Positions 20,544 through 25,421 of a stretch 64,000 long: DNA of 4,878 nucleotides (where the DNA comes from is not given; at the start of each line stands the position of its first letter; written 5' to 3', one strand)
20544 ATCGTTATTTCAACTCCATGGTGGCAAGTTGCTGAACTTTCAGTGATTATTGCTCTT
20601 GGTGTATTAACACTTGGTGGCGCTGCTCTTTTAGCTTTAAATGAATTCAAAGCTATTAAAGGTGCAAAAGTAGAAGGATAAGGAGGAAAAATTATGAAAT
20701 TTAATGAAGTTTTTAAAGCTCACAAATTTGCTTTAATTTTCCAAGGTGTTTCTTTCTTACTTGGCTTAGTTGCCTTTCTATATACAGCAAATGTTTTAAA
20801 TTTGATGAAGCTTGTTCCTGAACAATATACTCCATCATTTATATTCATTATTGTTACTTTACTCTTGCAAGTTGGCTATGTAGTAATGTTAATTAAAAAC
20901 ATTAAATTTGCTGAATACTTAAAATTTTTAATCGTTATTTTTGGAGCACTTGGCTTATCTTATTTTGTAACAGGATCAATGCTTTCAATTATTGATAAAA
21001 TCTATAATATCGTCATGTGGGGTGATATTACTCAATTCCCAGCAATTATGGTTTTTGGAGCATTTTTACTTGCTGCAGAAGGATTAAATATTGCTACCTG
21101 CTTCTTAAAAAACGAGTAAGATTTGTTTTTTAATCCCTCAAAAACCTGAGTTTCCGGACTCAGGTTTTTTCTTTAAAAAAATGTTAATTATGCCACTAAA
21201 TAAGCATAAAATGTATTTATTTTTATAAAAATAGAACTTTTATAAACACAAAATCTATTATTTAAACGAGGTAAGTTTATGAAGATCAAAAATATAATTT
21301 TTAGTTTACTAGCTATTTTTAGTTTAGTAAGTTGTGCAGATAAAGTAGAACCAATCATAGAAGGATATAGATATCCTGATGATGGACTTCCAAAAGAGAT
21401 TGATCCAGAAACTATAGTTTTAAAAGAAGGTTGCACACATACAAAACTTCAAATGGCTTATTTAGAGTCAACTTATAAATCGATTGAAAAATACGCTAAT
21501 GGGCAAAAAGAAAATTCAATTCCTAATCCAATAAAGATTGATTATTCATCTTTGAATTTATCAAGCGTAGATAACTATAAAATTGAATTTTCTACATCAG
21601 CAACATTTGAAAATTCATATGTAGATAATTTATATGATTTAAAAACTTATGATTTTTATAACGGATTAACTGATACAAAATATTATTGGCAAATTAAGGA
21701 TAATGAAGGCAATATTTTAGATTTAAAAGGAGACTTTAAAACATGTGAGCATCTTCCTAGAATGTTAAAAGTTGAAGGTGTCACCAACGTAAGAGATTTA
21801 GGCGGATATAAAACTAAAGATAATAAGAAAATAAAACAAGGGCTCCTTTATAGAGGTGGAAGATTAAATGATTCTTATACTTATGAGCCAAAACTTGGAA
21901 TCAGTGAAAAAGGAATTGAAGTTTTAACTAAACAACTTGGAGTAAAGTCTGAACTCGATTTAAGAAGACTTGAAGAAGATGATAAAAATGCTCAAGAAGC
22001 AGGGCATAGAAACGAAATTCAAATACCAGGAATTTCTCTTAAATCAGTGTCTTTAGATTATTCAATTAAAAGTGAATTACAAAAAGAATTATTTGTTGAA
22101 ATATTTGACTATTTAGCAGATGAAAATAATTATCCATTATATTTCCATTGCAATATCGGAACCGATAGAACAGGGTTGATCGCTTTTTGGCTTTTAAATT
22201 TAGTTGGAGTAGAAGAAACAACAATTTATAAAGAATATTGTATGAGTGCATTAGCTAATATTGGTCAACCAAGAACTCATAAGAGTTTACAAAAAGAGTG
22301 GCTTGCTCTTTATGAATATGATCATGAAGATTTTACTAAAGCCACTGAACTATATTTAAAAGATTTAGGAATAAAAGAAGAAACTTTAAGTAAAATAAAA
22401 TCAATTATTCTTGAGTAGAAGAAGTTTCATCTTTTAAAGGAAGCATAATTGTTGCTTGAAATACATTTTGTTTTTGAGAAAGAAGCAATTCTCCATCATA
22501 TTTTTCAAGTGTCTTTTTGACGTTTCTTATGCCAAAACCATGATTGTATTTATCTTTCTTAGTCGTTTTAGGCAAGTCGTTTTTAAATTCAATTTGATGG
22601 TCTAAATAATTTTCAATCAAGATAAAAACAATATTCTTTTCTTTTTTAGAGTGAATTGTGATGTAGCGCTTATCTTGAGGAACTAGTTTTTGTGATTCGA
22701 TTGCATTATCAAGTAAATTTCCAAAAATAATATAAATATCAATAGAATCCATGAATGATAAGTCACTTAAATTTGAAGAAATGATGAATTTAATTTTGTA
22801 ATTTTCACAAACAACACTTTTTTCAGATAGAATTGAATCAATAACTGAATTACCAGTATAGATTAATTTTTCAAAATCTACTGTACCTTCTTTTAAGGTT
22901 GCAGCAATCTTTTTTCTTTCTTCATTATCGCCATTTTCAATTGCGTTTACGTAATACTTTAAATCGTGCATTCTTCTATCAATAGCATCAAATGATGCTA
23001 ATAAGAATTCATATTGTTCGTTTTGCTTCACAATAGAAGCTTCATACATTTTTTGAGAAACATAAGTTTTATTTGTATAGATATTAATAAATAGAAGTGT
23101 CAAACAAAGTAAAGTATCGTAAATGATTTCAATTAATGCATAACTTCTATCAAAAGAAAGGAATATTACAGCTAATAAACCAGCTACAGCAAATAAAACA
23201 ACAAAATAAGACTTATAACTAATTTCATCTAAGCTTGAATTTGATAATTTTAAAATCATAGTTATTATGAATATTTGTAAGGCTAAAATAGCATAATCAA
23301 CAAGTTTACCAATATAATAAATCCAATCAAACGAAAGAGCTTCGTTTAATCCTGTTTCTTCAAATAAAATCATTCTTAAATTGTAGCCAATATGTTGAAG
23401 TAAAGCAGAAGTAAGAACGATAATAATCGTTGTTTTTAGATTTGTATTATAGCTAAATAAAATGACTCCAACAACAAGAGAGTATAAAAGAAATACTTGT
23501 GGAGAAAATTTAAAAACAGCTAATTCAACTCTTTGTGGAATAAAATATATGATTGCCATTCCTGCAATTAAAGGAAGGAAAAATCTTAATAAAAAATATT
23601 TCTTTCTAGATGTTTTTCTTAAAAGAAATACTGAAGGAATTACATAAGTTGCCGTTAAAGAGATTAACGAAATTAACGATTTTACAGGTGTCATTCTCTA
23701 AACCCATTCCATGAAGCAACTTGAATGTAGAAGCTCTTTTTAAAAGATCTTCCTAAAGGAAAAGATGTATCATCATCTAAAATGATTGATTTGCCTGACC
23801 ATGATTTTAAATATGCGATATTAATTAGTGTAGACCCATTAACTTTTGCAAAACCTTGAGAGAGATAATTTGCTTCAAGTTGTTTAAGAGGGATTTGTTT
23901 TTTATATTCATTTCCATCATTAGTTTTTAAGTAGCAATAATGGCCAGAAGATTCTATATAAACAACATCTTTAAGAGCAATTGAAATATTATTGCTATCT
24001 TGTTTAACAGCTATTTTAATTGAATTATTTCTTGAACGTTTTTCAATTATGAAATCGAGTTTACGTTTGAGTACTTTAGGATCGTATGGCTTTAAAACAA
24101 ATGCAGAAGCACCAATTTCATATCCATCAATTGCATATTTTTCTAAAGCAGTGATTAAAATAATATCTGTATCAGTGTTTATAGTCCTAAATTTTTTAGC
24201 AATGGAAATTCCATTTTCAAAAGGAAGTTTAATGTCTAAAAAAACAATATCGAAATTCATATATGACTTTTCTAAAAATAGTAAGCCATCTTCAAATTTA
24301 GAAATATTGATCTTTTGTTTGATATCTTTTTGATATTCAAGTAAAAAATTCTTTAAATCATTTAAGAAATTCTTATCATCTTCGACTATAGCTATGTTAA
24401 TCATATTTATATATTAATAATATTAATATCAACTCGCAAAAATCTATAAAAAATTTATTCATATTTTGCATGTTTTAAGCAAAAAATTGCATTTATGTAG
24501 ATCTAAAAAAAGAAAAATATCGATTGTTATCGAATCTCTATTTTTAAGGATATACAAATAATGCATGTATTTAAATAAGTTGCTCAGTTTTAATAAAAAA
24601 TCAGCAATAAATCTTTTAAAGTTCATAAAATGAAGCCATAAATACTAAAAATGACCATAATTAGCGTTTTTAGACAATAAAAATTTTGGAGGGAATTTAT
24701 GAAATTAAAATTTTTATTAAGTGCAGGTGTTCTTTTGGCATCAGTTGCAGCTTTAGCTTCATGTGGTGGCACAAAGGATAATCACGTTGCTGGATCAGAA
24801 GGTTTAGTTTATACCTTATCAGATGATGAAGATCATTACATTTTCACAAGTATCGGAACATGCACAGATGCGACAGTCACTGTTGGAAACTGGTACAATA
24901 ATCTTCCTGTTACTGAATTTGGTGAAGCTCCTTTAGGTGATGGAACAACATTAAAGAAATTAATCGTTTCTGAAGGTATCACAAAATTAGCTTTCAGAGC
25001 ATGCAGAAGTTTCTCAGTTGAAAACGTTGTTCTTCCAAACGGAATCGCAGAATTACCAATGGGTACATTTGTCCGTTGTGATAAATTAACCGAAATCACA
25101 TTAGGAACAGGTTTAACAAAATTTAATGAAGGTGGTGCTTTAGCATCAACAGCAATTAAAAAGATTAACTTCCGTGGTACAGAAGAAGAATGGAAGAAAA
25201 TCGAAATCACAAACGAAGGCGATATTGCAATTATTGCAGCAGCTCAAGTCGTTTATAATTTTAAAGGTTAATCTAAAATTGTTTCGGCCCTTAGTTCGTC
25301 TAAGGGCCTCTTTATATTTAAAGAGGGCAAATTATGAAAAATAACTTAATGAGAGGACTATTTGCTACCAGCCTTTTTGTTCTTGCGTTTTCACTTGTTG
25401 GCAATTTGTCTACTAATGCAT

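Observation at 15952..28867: Duplicated surface-glycosidase cassette, each divergently paired with a LytTR regulator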

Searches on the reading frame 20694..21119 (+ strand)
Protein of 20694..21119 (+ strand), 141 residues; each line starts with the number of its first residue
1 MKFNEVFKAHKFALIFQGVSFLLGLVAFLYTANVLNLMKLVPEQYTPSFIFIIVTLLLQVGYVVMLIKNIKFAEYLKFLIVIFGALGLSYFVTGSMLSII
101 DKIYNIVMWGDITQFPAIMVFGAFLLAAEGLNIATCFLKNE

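Call 3: search_protein_families(library=pfam, proteins=[window:20694-21119:+], max_evalue=0.01)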
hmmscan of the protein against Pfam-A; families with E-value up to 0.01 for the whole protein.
window:20694-21119:+ (141 aa): 0 families

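Call 4: search_protein_families(library=ncbifam, proteins=[window:20694-21119:+], max_evalue=0.01)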
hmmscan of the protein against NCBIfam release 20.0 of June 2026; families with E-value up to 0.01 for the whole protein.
window:20694-21119:+ (141 aa): 1 family
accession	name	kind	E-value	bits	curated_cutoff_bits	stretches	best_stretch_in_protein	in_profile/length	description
TIGR03546.1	TIGR03546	subfamily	0.0064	16.4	79.45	1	37-128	28-118/154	TIGR03546 family protein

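Call 35: search_solved_structures(query=window:20694-21119:+, max_evalue=10)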
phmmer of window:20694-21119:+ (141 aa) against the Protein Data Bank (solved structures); distinct sequences matched with E-value up to 10: 0.

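Call 39: find_homologous_proteins(query=window:20694-21119:+, max_evalue=0.01)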
Query window:20694-21119:+ (141 aa): 1 proteins with E <= 0.01 among 71 candidates.
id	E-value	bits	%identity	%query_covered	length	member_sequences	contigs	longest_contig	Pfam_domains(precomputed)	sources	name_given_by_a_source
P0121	1.6e-79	282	99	100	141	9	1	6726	-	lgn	-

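Call 45: find_homologous_proteins(query=A2, max_evalue=0.001)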
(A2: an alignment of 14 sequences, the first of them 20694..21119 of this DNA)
Query A2 (14 sequences) (141 aa, profile of the alignment): 259 proteins with E <= 0.001 among 8000 candidates; the best 120 are listed.
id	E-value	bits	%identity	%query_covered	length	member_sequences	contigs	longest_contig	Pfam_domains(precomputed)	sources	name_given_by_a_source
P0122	5.0e-35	139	-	-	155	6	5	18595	-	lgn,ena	-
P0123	9.7e-35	138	-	-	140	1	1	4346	-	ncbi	-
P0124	3.8e-34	136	-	-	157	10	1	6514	-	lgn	-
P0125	6.0e-34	135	-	-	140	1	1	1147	-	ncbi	-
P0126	1.7e-33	134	-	-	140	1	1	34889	-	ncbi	-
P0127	1.9e-33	133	-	-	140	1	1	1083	-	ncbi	-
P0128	2.9e-33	133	-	-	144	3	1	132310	-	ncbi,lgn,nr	ncbi:MAG: hypothetical protein Q4C77_07270 [Eubacteriales bacterium]|nr:hypothetical protein [Eubact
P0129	6.2e-33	132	-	-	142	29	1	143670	-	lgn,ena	-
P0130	9.5e-33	131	-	-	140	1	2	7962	-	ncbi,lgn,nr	ncbi:MAG: hypothetical protein K6B41_05875 [Butyrivibrio sp.]|nr:hypothetical protein [Butyrivibrio 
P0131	3.2e-32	130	-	-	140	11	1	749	-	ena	-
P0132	8.8e-30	122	-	-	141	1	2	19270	-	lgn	-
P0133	1.6e-29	121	-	-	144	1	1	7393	-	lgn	-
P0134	2.4e-29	120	-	-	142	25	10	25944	-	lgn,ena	-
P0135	4.1e-29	119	-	-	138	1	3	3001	-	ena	-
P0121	5.6e-29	119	99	100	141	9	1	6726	-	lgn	-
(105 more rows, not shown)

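Call 46: search_protein_representatives(protein=window:20694-21119:+)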
Query: 141 residues. Proteins with E-value up to 0.001 (for the whole library): 21; up to 1e-10: 9; up to 1e-30: 1. The best 21 are listed.
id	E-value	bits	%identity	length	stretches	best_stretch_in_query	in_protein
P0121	5.0e-80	282.4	99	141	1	1-141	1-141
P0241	2.9e-23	98.8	39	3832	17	54-124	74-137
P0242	5.8e-19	84.9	40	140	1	8-139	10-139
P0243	1.4e-17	80.4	40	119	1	1-113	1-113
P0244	2.5e-17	79.5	42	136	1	5-138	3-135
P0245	2.1e-14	70.1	35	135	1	5-139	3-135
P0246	6.9e-12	62.0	30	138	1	12-140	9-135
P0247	1.1e-11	61.3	36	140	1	19-138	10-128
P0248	9.3e-11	58.3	35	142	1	13-140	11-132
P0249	9.9e-10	55.0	38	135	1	13-134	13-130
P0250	5.4e-09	52.6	35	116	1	45-140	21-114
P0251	8.6e-09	52.0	36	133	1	16-139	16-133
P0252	5.2e-08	49.4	35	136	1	36-138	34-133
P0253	1.3e-07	48.1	31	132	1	6-140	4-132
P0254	3.1e-07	46.9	32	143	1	8-139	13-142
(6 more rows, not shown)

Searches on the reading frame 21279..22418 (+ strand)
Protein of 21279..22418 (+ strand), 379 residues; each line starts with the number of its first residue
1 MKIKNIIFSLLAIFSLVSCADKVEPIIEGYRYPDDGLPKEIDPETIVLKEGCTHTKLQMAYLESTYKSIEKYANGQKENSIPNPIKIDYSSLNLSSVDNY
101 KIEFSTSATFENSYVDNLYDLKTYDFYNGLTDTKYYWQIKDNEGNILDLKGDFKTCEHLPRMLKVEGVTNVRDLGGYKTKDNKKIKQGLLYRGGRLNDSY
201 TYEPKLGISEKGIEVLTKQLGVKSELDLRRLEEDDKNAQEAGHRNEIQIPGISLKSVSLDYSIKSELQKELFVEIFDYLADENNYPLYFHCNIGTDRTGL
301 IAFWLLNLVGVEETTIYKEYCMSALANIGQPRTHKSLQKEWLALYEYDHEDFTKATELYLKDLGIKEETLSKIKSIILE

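Call 3: search_protein_families(library=pfam, proteins=[window:21279-22418:+], max_evalue=0.01)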
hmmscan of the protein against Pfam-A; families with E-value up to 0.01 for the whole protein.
window:21279-22418:+ (379 aa): 4 families
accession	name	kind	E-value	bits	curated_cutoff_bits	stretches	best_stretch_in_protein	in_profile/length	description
PF13350.11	Y_phosphatase3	-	1.5e-30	107.4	22.2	1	163-343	1-188/240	Tyrosine phosphatase family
PF03162.18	Y_phosphatase2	-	1.9e-06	28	27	1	219-322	30-129/165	Tyrosine phosphatase family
PF22741.1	PTP-NADK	-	3.2e-05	23.8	27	1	209-305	37-129/163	DSP-PTPase phosphatase fused to NAD+ Kinase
PF22785.1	Tc-R-P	-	0.00011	23.1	27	1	221-305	23-101/106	Polymorphic toxin system, DSP-PTPase phosphatase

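Call 4: search_protein_families(library=ncbifam, proteins=[window:21279-22418:+], max_evalue=0.01)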
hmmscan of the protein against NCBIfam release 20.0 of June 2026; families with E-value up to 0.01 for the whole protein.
window:21279-22418:+ (379 aa): 0 families

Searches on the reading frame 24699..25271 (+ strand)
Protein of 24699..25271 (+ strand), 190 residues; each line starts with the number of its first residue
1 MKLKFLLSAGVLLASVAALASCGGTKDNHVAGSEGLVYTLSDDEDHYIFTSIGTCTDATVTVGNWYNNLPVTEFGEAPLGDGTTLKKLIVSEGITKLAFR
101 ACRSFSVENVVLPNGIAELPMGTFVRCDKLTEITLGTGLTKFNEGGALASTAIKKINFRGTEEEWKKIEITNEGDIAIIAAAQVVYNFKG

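Call 3: search_protein_families(library=pfam, proteins=[window:24699-25271:+], max_evalue=0.01)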
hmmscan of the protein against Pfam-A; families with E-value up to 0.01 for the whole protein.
window:24699-25271:+ (190 aa): 1 family
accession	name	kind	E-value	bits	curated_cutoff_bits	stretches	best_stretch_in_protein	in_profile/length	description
PF13306.12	LRR_5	-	4.8e-07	30.1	27.7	1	83-161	34-111/127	BspA type Leucine rich repeat region (6 copies)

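Call 4: search_protein_families(library=ncbifam, proteins=[window:24699-25271:+], max_evalue=0.01)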
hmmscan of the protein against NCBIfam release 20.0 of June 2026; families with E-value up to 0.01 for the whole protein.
window:24699-25271:+ (190 aa): 0 families
